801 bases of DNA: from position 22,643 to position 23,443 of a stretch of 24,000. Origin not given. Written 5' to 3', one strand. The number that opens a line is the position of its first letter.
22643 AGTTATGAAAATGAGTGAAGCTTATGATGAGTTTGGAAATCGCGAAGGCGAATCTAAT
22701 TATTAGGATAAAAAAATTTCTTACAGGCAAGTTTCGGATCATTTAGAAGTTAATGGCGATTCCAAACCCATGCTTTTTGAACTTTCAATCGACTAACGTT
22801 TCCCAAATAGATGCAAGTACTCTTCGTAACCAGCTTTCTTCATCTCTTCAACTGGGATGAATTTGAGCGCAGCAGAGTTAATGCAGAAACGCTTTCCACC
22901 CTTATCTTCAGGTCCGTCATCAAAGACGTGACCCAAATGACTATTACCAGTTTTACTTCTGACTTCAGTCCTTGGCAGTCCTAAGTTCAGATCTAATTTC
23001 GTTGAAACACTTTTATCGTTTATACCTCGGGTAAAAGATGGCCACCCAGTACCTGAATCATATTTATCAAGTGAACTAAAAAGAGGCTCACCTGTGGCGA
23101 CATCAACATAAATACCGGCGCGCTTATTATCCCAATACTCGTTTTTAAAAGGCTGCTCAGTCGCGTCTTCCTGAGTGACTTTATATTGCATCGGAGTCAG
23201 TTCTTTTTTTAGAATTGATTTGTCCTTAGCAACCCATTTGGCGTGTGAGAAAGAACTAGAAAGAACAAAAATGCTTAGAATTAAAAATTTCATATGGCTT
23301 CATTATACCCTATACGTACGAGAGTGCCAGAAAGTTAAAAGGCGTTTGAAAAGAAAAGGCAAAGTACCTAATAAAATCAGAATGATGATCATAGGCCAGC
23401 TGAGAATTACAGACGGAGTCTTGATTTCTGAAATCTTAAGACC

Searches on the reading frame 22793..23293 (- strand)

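Call 5: search_protein_families(library=pfam, proteins=[window:22793-23293:-], max_evalue=0.01)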
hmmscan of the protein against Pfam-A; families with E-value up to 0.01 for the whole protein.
window:22793-23293:- (166 aa): 1 family
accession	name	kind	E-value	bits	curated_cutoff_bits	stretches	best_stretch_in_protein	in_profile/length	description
PF01641.26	SelR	-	3.2e-47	159.7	24.9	1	32-147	1-116/116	SelR domain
